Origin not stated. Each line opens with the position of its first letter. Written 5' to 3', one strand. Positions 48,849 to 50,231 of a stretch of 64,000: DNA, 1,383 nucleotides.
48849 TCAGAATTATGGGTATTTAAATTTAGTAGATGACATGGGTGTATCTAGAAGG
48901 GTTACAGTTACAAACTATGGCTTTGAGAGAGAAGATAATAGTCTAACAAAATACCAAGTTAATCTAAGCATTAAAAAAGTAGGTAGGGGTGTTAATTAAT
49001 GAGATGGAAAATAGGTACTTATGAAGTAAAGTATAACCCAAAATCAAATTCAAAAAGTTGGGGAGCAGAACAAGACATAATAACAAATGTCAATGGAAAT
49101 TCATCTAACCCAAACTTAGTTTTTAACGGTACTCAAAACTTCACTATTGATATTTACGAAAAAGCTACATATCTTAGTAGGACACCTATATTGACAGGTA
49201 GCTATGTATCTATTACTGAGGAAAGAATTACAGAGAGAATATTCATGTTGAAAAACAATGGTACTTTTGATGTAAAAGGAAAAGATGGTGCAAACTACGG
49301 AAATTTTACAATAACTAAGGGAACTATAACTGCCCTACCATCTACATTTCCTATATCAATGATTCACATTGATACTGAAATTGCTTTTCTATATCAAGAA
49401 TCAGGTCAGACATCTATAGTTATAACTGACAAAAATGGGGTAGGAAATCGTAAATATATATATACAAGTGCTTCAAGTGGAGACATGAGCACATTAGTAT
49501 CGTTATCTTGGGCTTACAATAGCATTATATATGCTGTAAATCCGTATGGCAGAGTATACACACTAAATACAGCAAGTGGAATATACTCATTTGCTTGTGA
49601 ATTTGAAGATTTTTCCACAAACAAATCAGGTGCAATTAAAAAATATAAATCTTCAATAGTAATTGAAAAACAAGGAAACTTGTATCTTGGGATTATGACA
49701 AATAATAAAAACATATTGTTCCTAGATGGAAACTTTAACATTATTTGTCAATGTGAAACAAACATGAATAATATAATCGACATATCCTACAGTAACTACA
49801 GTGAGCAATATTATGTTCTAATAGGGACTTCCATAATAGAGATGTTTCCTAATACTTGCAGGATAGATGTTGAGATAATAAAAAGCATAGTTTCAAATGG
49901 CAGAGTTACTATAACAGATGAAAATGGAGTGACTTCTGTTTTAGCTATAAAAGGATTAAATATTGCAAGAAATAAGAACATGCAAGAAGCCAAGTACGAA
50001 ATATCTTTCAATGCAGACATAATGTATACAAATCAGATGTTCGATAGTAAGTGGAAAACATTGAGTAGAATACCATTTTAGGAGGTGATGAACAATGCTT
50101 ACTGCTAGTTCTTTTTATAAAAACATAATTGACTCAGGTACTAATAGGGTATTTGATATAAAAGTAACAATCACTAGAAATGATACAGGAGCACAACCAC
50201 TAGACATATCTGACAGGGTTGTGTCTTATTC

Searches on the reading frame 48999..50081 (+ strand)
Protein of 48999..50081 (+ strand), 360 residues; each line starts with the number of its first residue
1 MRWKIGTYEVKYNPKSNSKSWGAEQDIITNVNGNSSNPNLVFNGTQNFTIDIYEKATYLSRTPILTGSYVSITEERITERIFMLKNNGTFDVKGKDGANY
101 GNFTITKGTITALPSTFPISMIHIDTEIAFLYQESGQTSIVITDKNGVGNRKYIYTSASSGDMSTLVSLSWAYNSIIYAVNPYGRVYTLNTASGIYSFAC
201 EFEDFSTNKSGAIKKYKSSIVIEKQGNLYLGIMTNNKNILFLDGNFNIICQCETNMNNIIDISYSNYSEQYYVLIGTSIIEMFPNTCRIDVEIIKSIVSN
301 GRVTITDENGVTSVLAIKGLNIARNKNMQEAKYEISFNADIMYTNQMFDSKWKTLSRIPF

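Call 10: search_protein_families(library=phrogs, proteins=[window:48999-50081:+], max_evalue=0.001)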
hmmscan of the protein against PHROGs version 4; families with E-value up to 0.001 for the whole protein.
window:48999-50081:+ (360 aa): 0 families

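Call 76: search_solved_structures(query=A7, max_evalue=10)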
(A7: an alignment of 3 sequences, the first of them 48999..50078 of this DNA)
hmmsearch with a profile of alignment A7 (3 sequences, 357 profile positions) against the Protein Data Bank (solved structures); distinct sequences matched with E-value up to 10: 3.
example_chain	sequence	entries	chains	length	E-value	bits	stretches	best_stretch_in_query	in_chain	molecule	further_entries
9pw1_A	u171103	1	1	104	1.8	10.7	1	137-174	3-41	BaDTF3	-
9pw2_A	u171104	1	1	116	2.2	10.3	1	137-173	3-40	BaDTF3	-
9pw0_A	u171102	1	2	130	2.3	10.3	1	136-173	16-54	YD repeat protein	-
